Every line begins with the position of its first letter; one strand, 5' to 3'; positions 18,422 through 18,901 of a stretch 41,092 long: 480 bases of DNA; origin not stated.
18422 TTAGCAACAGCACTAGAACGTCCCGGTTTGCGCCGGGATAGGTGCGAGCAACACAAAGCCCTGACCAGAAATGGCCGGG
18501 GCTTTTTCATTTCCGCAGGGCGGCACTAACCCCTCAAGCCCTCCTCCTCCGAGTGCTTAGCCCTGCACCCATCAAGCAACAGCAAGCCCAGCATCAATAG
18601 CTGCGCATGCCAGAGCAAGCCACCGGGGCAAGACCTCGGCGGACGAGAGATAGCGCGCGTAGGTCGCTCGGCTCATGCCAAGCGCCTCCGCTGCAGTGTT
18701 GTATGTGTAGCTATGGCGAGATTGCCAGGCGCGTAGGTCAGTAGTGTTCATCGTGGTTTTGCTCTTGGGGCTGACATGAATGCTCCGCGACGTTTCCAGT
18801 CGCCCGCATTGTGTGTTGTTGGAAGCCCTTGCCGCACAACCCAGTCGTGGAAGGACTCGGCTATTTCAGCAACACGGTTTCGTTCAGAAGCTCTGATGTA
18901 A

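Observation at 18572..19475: Reverse-oriented three-gene cassette with a terminal mini-HTH and a palindrome inside its promoter: candidate acr-aca-type anti-defence operon (or novel defence/TA moron)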

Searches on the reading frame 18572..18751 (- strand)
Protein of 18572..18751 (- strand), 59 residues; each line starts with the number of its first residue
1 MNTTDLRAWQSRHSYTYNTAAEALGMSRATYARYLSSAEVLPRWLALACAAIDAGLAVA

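Call 3: search_protein_families(library=pfam, proteins=[window:18572-18751:-], max_evalue=1)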
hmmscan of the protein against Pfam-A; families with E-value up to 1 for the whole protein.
window:18572-18751:- (59 aa): 6 families
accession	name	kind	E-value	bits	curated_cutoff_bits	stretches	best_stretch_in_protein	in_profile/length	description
PF13560.12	HTH_31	-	4.5e-06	27.3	27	1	6-47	6-49/64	Helix-turn-helix domain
PF20432.4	Xre-like-HTH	-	0.0014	19.4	25.8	1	16-42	25-51/63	Antitoxin Xre-like helix-turn-helix domain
PF01381.28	HTH_3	-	0.0081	16.6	23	1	15-36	10-31/55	Helix-turn-helix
PF13384.12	HTH_23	-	0.011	16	24.6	1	14-36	17-39/50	Homeodomain-like domain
PF07626.16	PSD3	-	0.033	15.1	23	1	13-41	31-59/65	Protein of unknown function (DUF1587)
PF20714.3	HTH_64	-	0.075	13.7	27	1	15-36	17-38/65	DpiA-like helix-turn-helix domain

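Call 4: search_protein_families(library=phrogs, proteins=[window:18572-18751:-], max_evalue=1)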
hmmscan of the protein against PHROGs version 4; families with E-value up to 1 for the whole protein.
window:18572-18751:- (59 aa): 11 families
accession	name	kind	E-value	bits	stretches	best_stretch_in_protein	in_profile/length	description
phrog_6962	-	unknown function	9e-05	23.7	1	5-36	5-36/73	-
phrog_1729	-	unknown function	0.026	15.6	1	12-33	90-111/142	-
phrog_2391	-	DNA, RNA and nucleotide metabolism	0.13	13.2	1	15-40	27-52/107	DNA binding protein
phrog_597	-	DNA, RNA and nucleotide metabolism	0.15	13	1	11-39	109-137/200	DNA binding protein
phrog_2328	-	transcription regulation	0.15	12.9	1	11-44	25-58/128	transcriptional repressor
phrog_5285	-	unknown function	0.16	13.3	1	18-38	94-114/127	-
phrog_296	-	integration and excision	0.18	11.5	1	4-36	230-262/626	DNA transposition protein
phrog_8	-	transcription regulation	0.19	12.1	1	13-43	169-200/346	transcriptional regulator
phrog_1746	-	transcription regulation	0.3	12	1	19-36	27-44/128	transcriptional repressor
phrog_4715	-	DNA, RNA and nucleotide metabolism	0.3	10.4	1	12-45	276-309/630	ParB-like partition protein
phrog_25806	-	unknown function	0.42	11.2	1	13-38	27-52/186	-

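Call 5: search_protein_families(library=padloc, proteins=[window:18572-18751:-], max_evalue=1)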
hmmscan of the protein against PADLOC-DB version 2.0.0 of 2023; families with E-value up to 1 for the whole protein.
window:18572-18751:- (59 aa): 1 family
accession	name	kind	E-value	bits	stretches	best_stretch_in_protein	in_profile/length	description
PDLC04133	mad1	-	0.0078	14.5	1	12-36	3-27/60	mads_1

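Call 6: search_protein_families(library=ncbifam, proteins=[window:18572-18751:-], max_evalue=1)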
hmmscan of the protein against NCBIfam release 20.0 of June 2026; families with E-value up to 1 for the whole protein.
window:18572-18751:- (59 aa): 2 families
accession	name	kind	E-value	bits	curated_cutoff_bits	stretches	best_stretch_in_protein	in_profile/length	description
NF049845.1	Xre_ParS_antitoxin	subfamily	0.12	12.5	90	1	4-41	5-42/112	type II RES/Xre toxin-antitoxin system antitoxin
NF033546.1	transpos_IS21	equivalog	0.13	11.8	160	1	10-39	4-33/294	IS21 family transposase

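Call 43: search_dna_similar(query=window:18572-18751:-, collection=phages, mode=protein, max_evalue=1, max_rows=40)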
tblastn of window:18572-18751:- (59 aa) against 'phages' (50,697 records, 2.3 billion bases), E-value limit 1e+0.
Records with a match: 9; places in all: 9; records where one place covers at least 80% of the query: 0.
Best place of each record, by identity: <60% 9.
By first word of the organism name: Ralstonia 5; Acidovorax 3; Haematospirillum 1.
By host as written in the record: Ralstonia solanacearum 2; Paracidovorax oryzae 1; Acidovorax valerianellae GBBC 3357 1; Acidovorax valerianellae GBBC 3161 1; Ralstonia pseudosolanacearum 1; Ralstonia solanacearum CQPS-1 1; - 1; Homo sapiens 1.
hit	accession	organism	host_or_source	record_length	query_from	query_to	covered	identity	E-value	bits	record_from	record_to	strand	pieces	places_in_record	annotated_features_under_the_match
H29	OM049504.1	Acidovorax phage AP1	Paracidovorax oryzae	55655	1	41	69%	53.7%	5e-5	44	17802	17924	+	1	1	transcriptional regulator | hypothetical protein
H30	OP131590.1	Acidovorax phage Alfacinha1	Acidovorax valerianellae GBBC 3357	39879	1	43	73%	48.8%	4e-4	41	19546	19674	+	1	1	helix-turn-helix transcriptional regulator | hypothetical protein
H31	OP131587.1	Acidovorax phage Alfacinha3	Acidovorax valerianellae GBBC 3161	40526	1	43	73%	48.8%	4e-4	41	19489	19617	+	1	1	helix-turn-helix transcriptional regulator | hypothetical protein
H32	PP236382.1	Ralstonia phage QkW1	Ralstonia pseudosolanacearum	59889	1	42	71%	38.1%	4e-2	35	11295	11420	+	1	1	hypothetical protein (x2)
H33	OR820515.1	Ralstonia phage AhaGv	Ralstonia solanacearum CQPS-1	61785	1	42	71%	38.1%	5e-2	35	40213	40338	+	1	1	structural protein | tail assembly protein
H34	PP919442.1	Ralstonia phage NK-7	Ralstonia solanacearum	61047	1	42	71%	38.1%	6e-2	35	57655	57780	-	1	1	transcriptional regulator | hypothetical protein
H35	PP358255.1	Ralstonia phage PY045S1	Ralstonia solanacearum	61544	1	42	71%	35.7%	7e-2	35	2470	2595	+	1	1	hypothetical protein (x2)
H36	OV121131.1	Ralstonia phage UAM5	Plantain rhizosphere soil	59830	6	34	49%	48.3%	9e-1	32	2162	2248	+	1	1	hypothetical protein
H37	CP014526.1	Haematospirillum jordaniae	Homo sapiens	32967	1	34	58%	41.2%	6e-1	32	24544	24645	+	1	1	hypothetical protein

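Call 45: get_annotated_region(hit=H29, flank=3000)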
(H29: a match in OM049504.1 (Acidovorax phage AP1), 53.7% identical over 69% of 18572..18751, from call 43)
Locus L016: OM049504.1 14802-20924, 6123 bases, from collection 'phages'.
description: Acidovorax phage AP1, complete genome.
organism: Acidovorax phage AP1 (NCBI taxid 2908629)
taxonomy: Viruses; Duplodnaviria; Heunggongvirae; Uroviricota; Caudoviricetes
host: Paracidovorax oryzae; source: Rice leaf; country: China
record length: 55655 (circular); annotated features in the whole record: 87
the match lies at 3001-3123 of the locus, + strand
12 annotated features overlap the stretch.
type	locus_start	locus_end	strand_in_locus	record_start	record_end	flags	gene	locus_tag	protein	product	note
CDS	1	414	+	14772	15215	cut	-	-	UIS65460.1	polyprotein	-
CDS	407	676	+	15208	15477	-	-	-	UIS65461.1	large tegument protein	-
CDS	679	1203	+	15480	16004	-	-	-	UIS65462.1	hypothetical protein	-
CDS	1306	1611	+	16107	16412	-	-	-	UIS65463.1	STEC autoagglutinating adhesin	-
CDS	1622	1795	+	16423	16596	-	-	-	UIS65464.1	hypothetical protein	-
CDS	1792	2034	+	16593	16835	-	-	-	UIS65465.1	hypothetical protein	-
CDS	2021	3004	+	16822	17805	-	-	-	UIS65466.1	hypothetical protein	-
CDS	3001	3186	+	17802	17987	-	-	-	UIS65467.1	transcriptional regulator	-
CDS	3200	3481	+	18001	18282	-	-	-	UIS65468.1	hypothetical protein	-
CDS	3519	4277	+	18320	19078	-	-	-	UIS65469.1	terminase small subunit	-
CDS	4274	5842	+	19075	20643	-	-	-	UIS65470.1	TerL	-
CDS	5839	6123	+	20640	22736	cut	-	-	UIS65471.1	structural protein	-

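Call 46: get_annotated_region(hit=H30, flank=3000)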
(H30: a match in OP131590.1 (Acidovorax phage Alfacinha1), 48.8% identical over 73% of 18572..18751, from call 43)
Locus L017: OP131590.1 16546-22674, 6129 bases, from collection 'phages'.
description: Acidovorax phage Alfacinha1, complete genome.
organism: Acidovorax phage Alfacinha1 (NCBI taxid 2972491)
taxonomy: Viruses; Duplodnaviria; Heunggongvirae; Uroviricota; Caudoviricetes; Peduoviridae
host: Acidovorax valerianellae GBBC 3357; source: -; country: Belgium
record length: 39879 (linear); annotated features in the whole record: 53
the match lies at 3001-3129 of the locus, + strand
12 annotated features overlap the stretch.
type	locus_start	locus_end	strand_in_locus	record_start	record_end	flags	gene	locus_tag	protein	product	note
CDS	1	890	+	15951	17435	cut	-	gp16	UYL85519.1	tail protein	-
CDS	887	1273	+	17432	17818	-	-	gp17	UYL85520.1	hypothetical protein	-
CDS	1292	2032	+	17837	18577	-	-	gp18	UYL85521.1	envelope protein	-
CDS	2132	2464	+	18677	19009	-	-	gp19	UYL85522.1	hypothetical protein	-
CDS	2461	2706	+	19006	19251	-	-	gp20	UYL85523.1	hypothetical protein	-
CDS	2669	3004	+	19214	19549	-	-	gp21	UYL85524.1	hypothetical protein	-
CDS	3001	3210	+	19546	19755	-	-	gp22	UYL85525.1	helix-turn-helix transcriptional regulator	-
CDS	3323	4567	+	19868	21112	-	-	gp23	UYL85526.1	tail sheath subtilisin-like domain-containing protein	-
CDS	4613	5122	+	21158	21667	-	-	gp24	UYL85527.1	major tail tube protein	major tail tube protein GpFII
CDS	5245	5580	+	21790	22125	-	-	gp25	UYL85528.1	tail assembly protein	-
CDS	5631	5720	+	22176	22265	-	-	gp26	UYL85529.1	tail protein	GpE family phage tail protein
CDS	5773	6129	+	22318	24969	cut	-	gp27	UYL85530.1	tail length tape-measure protein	tail length tape-measure protein GpT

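Call 51: find_homologous_proteins(query=window:18572-18751:-, max_evalue=0.001)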
Query window:18572-18751:- (59 aa): 127 proteins with E <= 0.001 among 137 candidates; the best 120 are listed.
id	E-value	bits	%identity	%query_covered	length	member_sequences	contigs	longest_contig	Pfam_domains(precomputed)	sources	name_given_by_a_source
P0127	2.4e-30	120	100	100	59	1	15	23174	PF13560.13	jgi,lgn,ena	-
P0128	1.7e-26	108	90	100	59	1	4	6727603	PF13560.13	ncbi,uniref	ncbi:helix-turn-helix domain-containing protein [Delftia acidovorans]|uniref:helix-turn-helix domain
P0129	3.0e-26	107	88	100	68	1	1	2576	PF13560.13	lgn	-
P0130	3.9e-25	103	86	100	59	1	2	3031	PF13560.13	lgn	-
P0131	1.9e-21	92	79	95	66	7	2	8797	-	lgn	-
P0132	3.1e-21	91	77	95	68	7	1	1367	-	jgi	jgi:hypothetical protein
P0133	1.4e-20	89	71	98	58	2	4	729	PF13560.13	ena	-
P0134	3.5e-20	88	73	100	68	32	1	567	-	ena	-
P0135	3.5e-20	88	73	95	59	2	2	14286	-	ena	-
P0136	6.7e-20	87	75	95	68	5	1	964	-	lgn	-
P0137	7.3e-20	87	72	98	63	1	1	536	-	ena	-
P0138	1.7e-19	86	75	95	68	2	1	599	-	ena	-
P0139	2.3e-19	86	73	95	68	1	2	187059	-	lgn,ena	-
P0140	3.8e-19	85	74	98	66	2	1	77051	PF13560.13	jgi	jgi:transcriptional regulator with XRE-family HTH domain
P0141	1.6e-18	83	73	95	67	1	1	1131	PF13384.13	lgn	-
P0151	3.0e-14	70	63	95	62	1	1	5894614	-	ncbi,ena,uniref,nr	ncbi:hypothetical protein LZ683_08855 [Comamonas testosteroni]|uniref:hypothetical protein n=1 Tax=C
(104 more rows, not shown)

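Call 52: find_encoding_contigs(protein=P0128, flank=4000, max_places=3)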
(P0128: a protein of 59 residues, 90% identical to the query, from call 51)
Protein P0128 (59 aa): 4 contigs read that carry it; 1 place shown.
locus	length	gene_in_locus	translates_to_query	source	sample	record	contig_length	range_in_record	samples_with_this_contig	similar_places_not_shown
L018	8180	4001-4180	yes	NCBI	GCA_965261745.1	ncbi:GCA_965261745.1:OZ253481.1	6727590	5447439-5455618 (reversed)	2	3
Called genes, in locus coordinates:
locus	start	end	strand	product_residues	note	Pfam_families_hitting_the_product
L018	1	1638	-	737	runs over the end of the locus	PF23899:SU10_portal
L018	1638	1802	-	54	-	-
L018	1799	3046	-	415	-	PF03237:Terminase_6N (weak), PF04466:Terminase_3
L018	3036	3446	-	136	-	PF03592:Terminase_2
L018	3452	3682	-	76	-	-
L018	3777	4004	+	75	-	-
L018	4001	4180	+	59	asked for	PF13560:HTH_31 (weak)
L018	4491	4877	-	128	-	-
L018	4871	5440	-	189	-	PF05766:NinG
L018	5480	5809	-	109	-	-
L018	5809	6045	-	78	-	-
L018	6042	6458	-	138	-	PF05772:NinB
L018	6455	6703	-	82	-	-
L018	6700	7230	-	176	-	-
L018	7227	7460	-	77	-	-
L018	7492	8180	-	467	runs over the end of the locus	PF00772:DnaB, PF13481:AAA_25, PF03796:DnaB_C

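Call 53: find_encoding_contigs(protein=P0151, flank=4000, max_places=2)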
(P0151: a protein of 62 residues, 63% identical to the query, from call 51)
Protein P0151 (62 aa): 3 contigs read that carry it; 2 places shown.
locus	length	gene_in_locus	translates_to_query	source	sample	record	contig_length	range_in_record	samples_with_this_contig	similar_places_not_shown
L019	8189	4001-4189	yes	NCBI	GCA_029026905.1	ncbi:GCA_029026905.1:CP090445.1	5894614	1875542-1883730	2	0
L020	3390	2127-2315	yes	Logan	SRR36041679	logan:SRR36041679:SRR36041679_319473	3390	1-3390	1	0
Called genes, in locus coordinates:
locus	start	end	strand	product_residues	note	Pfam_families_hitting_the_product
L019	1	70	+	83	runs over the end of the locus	-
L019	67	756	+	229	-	PF00149:Metallophos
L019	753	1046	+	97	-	-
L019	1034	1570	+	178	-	PF06147:DUF968 (weak)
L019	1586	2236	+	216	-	-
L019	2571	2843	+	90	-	-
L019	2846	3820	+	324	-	PF22022:Phage_int_M (weak), PF00589:Phage_integrase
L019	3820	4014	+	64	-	-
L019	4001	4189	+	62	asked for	-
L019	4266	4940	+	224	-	PF20901:Sf6_terminase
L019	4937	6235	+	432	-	PF04466:Terminase_3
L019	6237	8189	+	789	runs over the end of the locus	PF23899:SU10_portal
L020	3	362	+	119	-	?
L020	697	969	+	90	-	-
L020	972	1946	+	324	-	PF22022:Phage_int_M (weak), PF00589:Phage_integrase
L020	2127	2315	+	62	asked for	-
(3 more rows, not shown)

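Call 54: find_encoding_contigs(protein=P0140, flank=4000, max_places=2)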
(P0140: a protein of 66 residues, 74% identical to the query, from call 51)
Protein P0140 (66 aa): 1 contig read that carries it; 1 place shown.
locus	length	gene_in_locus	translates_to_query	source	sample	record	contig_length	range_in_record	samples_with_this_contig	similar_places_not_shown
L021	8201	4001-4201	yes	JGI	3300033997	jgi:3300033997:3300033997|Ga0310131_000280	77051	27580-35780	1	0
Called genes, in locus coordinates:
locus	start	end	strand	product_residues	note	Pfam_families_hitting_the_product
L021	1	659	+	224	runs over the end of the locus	PF02586:SRAP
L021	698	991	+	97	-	-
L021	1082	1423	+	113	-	-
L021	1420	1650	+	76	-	-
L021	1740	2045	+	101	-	-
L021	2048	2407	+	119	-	-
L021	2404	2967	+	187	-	-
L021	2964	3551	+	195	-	-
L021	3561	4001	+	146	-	-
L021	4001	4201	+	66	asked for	PF13560:HTH_31 (weak)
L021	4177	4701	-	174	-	PF10721:DUF2514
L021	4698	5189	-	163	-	-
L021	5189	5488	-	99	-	PF05449:Phage_holin_3_7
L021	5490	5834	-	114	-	PF16931:Phage_holin_8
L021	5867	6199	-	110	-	-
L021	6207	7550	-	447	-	-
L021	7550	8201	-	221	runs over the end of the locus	PF11041:Phage_Wedge1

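Call 59: search_protein_families(library=pfam, proteins=[L018:3777-4004:+, L019:2571-2843:+, L019:2846-3820:+, L019:3820-4014:+, L021:1740-2045:+, L021:2048-2407:+, L021:2404-2967:+, L021:2964-3551:+, L021:3561-4001:+], max_evalue=0.01)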
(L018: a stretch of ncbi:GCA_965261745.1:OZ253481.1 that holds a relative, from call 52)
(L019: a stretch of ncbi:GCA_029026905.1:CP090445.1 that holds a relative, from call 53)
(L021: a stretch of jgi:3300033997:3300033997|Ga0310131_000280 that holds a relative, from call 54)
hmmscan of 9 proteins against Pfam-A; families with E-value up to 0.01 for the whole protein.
L018:3777-4004:+ (75 aa): 0 families

L019:2571-2843:+ (90 aa): 0 families

L019:2846-3820:+ (324 aa): 2 families
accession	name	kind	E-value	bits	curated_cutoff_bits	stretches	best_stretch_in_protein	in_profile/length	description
PF00589.27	Phage_integrase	-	2.4e-17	63.7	27.1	1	133-303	2-167/172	Phage integrase family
PF22022.2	Phage_int_M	-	4.4e-06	27.3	27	1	43-122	13-93/96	Phage integrase central domain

L019:3820-4014:+ (64 aa): 0 families

L021:1740-2045:+ (101 aa): 0 families

L021:2048-2407:+ (119 aa): 0 families

L021:2404-2967:+ (187 aa): 0 families

L021:2964-3551:+ (195 aa): 3 families
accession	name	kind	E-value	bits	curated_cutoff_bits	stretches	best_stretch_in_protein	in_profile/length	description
PF13768.12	VWA_3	-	0.00035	21.1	27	0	95-171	71-152/155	von Willebrand factor type A domain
PF05762.20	VWA_CoxE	-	0.00088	19.2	26.4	0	27-53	42-71/222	VWA domain containing CoxE-like protein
PF13519.12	VWA_2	-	0.0023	18.9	27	0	41-139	1-87/107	von Willebrand factor type A domain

L021:3561-4001:+ (146 aa): 0 families

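Call 60: search_protein_families(library=phrogs, proteins=[L018:3777-4004:+, L019:2571-2843:+, L019:2846-3820:+, L019:3820-4014:+, L021:1740-2045:+, L021:2048-2407:+, L021:2404-2967:+, L021:2964-3551:+, L021:3561-4001:+], max_evalue=0.01)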
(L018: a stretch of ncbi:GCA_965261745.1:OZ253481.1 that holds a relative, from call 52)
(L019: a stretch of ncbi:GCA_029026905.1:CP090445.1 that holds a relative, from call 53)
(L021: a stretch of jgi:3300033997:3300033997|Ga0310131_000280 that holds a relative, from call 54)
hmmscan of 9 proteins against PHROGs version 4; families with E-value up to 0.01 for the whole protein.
L018:3777-4004:+ (75 aa): 0 families

L019:2571-2843:+ (90 aa): 0 families

L019:2846-3820:+ (324 aa): 5 families
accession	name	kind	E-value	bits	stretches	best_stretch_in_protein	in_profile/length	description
phrog_7244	-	integration and excision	1.4e-43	150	1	35-218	80-262/263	integrase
phrog_1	-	integration and excision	2.8e-38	133.5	1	23-301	159-432/611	integrase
phrog_216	-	integration and excision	9.7e-19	68.6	1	144-301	65-221/301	integrase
phrog_10320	-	unknown function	1.4e-16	61.4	1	234-306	10-82/89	-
phrog_19751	-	unknown function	0.00034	21.7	1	132-200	5-72/140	-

L019:3820-4014:+ (64 aa): 0 families

L021:1740-2045:+ (101 aa): 0 families

L021:2048-2407:+ (119 aa): 0 families

L021:2404-2967:+ (187 aa): 0 families

L021:2964-3551:+ (195 aa): 0 families

L021:3561-4001:+ (146 aa): 0 families

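Call 65: search_solved_structures(query=A4, max_evalue=1, show_alignments=3)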
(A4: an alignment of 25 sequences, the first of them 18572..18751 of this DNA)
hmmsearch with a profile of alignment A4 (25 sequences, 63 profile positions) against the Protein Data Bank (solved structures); distinct sequences matched with E-value up to 1: 13.
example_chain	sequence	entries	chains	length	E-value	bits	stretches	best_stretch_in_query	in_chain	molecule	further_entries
2auw_A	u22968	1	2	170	5.5e-06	29.8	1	9-51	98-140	hypothetical protein NE0471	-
2x48_A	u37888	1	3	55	0.0024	21.3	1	11-37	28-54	CAG38821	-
8tac_A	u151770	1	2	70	0.081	16.4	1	10-38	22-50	DBP48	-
8x0a_A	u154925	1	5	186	0.1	16.1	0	12-42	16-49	Putative mycofactocin biosynthesis transcriptional regulator MftR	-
3kz3_A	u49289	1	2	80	0.15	15.6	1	11-44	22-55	Repressor protein CI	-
6f8s_A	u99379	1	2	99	0.23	14.9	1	9-47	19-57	XRE family transcriptional regulator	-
8adn_H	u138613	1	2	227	0.24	14.9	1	40-57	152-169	Proteasome subunit beta type-2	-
6f8h_A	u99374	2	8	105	0.26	14.8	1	9-47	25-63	XRE family transcriptional regulator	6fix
9vvu_A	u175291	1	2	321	0.3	14.6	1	1-37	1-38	LysR family transcriptional regulator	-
9vvt_A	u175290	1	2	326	0.31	14.5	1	1-37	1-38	LysR family transcriptional regulator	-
7t8i_A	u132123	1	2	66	0.35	14.3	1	6-43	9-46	Phage element (ICEBs1)transcriptional regulator (Xre family)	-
5e01_A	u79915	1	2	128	0.7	13.4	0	12-32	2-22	Uncharacterized HTH-type transcriptional regulator HI_0186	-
5d8c_A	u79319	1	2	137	0.88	13.1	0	12-32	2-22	MerR family regulator protein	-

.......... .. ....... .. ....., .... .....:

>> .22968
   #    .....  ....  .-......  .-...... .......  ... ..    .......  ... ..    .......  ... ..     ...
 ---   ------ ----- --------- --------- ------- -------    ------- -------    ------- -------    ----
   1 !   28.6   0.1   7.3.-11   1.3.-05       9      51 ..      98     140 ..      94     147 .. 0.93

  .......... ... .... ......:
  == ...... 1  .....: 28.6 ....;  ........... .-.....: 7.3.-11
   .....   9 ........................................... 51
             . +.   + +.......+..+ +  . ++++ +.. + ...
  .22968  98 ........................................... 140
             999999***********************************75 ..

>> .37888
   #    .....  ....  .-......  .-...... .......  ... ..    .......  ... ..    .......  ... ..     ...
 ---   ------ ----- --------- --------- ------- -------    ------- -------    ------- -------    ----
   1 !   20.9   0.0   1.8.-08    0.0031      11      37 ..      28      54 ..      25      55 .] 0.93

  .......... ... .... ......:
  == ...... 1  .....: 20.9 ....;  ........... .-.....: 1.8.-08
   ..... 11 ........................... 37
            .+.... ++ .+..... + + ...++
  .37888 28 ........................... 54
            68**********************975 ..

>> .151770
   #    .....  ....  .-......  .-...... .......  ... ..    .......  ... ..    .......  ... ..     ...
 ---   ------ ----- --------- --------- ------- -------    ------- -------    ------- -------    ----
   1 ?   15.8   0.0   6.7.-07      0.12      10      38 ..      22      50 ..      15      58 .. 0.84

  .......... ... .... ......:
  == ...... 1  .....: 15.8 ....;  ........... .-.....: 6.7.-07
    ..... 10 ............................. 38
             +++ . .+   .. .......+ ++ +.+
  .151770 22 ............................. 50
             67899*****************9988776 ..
